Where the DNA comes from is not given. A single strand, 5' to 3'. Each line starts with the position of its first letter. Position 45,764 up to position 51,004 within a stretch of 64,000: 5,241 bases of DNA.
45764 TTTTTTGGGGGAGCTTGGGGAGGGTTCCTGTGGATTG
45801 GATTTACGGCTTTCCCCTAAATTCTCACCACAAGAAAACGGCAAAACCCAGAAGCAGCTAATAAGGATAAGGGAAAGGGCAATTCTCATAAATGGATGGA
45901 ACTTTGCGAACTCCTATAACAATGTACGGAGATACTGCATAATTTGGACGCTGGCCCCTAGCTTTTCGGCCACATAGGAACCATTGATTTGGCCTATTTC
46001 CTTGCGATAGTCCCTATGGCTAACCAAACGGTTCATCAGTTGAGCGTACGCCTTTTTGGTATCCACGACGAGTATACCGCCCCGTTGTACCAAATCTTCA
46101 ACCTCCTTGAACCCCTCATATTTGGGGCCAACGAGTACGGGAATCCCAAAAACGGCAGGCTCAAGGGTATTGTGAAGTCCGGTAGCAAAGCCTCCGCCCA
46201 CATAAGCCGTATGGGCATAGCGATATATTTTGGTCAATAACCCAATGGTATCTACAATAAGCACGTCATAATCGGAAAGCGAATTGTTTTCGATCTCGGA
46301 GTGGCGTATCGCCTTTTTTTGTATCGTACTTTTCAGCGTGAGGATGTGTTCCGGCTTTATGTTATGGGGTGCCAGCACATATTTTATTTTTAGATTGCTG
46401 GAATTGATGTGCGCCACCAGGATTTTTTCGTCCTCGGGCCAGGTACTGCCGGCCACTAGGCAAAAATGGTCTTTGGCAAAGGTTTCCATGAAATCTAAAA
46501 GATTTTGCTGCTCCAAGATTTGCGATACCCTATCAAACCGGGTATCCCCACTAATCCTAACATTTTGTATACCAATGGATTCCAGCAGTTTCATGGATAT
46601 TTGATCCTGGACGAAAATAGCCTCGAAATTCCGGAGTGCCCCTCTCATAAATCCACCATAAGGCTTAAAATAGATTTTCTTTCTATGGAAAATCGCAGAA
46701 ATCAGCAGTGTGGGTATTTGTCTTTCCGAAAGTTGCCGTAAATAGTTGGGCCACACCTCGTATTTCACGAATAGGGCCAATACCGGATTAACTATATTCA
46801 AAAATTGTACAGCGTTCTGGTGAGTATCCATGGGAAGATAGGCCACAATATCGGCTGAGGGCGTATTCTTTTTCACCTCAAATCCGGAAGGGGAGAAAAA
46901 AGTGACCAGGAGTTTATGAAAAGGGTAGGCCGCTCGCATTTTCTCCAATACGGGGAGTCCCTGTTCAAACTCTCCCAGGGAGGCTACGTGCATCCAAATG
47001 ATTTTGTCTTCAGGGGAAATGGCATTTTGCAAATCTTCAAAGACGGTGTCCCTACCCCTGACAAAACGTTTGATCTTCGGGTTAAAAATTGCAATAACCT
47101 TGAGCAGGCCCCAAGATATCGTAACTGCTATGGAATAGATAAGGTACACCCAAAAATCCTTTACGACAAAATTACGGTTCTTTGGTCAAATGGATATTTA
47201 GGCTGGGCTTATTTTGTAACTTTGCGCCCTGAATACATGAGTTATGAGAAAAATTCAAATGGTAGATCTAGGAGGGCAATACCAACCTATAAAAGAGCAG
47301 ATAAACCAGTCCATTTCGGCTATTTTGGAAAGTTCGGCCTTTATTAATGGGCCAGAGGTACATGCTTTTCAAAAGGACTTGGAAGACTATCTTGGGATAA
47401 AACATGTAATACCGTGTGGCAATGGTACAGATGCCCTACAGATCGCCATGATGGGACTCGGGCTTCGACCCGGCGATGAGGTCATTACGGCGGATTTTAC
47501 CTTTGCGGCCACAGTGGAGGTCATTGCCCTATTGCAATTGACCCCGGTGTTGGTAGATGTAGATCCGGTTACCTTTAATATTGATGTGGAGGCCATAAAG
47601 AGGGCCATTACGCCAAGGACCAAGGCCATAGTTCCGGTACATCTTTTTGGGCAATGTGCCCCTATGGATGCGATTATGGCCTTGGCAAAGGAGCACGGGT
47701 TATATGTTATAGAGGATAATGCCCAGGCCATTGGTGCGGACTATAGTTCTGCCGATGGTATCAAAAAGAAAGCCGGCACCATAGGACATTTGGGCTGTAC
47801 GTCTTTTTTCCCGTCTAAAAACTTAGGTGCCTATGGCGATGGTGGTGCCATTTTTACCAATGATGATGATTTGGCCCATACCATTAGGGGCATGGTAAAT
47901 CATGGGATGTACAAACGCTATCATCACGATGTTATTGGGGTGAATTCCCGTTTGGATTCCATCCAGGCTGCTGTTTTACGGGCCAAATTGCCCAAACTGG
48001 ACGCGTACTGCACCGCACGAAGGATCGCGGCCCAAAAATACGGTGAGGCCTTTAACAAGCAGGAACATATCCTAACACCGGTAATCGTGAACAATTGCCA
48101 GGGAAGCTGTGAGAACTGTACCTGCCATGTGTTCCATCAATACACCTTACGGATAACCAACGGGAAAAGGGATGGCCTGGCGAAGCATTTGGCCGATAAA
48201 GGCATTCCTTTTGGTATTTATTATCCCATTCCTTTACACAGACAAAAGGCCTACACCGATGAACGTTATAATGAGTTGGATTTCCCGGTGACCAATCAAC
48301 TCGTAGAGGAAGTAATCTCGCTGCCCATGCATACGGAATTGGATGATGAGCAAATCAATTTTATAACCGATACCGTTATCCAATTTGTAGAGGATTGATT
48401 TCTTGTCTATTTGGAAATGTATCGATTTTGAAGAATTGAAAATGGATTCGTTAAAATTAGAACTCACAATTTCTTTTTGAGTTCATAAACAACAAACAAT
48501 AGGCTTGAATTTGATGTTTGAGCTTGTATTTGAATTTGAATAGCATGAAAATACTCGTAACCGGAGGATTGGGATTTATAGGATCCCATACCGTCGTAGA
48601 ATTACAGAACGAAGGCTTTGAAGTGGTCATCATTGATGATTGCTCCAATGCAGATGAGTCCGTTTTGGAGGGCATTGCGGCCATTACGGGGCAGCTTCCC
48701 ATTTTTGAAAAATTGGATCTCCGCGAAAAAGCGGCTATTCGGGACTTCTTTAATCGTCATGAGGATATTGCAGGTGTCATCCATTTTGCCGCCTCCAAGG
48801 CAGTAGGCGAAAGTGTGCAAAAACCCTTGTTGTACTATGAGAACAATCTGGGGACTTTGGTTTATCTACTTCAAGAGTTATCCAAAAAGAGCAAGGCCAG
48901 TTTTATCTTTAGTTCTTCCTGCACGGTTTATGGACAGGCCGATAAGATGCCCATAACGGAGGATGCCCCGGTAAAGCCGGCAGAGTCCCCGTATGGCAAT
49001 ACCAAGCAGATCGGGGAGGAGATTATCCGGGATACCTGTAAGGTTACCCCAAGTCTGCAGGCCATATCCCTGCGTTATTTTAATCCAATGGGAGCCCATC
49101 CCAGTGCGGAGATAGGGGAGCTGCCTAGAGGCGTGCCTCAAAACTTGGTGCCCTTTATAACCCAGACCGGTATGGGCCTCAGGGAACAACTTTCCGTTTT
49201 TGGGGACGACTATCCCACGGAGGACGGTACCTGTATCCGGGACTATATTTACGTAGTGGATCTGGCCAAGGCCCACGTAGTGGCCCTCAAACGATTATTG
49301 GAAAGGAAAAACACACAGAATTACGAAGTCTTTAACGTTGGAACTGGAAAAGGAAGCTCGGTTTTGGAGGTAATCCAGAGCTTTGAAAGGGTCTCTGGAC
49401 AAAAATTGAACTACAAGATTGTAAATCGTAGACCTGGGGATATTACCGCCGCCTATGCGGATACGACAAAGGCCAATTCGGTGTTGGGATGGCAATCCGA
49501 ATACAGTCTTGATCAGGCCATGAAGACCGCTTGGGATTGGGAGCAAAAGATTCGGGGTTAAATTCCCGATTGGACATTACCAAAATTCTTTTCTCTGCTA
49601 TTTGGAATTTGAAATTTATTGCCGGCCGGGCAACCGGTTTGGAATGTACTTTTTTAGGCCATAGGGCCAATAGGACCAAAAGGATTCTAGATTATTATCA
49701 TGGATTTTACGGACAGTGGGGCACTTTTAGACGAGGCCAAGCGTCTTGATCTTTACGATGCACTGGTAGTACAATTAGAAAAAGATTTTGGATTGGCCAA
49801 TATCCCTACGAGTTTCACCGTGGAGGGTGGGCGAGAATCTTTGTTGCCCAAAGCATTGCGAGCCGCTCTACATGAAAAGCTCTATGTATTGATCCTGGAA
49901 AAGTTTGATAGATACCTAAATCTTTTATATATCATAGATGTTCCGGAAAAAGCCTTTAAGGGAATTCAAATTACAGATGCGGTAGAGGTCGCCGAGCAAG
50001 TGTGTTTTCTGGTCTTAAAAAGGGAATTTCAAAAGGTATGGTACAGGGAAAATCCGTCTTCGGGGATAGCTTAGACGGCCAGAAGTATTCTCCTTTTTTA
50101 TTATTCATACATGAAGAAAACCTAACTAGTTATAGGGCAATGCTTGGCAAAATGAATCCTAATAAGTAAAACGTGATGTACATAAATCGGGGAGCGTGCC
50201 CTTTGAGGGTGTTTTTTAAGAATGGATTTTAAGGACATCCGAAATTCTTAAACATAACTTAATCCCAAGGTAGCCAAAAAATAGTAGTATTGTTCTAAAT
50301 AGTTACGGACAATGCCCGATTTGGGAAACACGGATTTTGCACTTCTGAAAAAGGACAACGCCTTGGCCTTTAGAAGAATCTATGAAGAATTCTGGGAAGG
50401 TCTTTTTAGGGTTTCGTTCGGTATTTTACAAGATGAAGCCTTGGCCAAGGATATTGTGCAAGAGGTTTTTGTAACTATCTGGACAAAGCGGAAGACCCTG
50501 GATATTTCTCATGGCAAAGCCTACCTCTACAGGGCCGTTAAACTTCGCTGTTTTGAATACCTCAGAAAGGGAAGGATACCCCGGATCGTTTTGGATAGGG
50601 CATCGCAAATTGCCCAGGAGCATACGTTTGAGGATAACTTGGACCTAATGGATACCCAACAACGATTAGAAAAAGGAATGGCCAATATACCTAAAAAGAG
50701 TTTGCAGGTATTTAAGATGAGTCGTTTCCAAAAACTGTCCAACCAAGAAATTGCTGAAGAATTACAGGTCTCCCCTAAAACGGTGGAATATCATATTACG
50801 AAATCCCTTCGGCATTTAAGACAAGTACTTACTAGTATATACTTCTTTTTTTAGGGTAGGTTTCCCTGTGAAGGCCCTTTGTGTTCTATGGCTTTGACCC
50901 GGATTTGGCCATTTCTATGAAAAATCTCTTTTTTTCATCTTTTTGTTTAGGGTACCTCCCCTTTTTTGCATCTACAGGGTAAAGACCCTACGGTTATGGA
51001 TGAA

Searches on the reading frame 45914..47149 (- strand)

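Call 7: search_protein_families(library=pfam, proteins=[window:45914-47149:-])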
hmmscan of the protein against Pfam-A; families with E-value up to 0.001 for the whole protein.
window:45914-47149:- (411 aa): 1 family
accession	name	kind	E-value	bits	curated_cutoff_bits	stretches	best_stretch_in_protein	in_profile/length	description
PF04413.22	Glycos_transf_N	-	3.6e-43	147.6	23.9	1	45-207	13-179/179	3-Deoxy-D-manno-octulosonic-acid transferase (kdotransferase)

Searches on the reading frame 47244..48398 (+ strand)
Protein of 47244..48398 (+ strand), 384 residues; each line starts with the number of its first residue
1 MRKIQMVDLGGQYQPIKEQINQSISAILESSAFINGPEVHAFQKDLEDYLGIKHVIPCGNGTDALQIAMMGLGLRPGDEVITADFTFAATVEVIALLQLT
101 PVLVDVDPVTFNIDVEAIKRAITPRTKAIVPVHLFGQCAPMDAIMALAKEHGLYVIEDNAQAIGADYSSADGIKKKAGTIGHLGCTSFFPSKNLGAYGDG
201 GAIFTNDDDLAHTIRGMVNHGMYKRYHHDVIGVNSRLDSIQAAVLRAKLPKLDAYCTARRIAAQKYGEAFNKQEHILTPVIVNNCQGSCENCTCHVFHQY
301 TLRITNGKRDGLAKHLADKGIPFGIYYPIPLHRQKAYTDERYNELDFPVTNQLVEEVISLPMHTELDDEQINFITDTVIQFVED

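Call 47: search_protein_families(library=pfam, proteins=[window:47244-48398:+], max_evalue=0.0001)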
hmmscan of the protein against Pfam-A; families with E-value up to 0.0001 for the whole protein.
window:47244-48398:+ (384 aa): 5 families
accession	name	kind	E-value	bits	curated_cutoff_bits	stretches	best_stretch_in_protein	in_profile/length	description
PF01041.23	DegT_DnrJ_EryC1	-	2.8e-116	389.1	19.8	1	16-378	3-359/360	DegT/DnrJ/EryC1/StrS aminotransferase family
PF00155.27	Aminotran_1_2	-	6.4e-13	49.1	19.7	1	27-223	29-250/361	Aminotransferase class I and II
PF01212.27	Beta_elim_lyase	-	9.8e-10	38.6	27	1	22-226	17-215/288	Beta-eliminating lyase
PF00266.25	Aminotran_5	-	4.3e-08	33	21.5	1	53-164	59-181/371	Aminotransferase class-V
PF01053.26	Cys_Met_Meta_PP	-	4.7e-05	22.5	27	1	37-161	52-176/381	Cys/Met metabolism PLP-dependent enzyme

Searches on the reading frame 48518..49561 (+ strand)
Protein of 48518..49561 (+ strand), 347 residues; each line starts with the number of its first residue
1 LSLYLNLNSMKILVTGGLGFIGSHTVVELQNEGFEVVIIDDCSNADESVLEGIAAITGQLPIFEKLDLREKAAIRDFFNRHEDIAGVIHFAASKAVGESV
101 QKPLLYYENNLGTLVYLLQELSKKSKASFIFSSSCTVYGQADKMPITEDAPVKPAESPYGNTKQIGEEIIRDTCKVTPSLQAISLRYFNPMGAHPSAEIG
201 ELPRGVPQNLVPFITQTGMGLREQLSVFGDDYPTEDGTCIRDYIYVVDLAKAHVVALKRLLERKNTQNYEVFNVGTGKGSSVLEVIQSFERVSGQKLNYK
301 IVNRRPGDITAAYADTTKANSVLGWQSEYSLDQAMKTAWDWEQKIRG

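Call 47: search_protein_families(library=pfam, proteins=[window:48518-49561:+], max_evalue=0.0001)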
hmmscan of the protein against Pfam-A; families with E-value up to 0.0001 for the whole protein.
window:48518-49561:+ (347 aa): 6 families
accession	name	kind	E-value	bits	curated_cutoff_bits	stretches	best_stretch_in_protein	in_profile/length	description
PF16363.11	GDP_Man_Dehyd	-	1.2e-49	170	27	1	13-336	1-330/332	GDP-mannose 4,6 dehydratase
PF01370.27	Epimerase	-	2.3e-47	161.9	20.9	1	12-275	1-240/240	NAD dependent epimerase/dehydratase family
PF04321.23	RmlD_sub_bind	-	6e-13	48.9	27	1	10-175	1-141/287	RmlD substrate binding domain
PF01073.25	3Beta_HSD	-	7.9e-13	48.5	22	1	13-172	1-159/280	3-beta hydroxysteroid dehydrogenase/isomerase family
PF02719.21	Polysacc_synt_2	-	3.8e-05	23.4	20.2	0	12-191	1-172/293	Polysaccharide biosynthesis protein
PF00106.31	adh_short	-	6.5e-05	22.9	26.6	0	12-87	3-77/195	short chain dehydrogenase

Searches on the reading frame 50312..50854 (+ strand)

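Call 75: search_protein_families(library=pfam, proteins=[window:50312-50854:+], max_evalue=0.001)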
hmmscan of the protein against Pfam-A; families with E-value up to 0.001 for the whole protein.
window:50312-50854:+ (180 aa): 5 families
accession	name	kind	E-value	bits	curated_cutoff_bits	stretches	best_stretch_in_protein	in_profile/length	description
PF08281.18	Sigma70_r4_2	-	4.5e-11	42.7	25.7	1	118-169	3-54/54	Sigma-70, region 4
PF04542.20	Sigma70_r2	-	2.7e-09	37.1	24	1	30-87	8-68/71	Sigma-70 region 2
PF00196.25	GerE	-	6.1e-07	29.4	23.5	1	142-169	18-45/57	Bacterial regulatory proteins, luxR family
PF04545.22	Sigma70_r4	-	2.2e-06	27.5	24.1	1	123-171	2-50/50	Sigma-70, region 4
PF07638.17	Sigma70_ECF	-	6.5e-06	26.6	21.1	1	85-160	99-170/185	ECF sigma factor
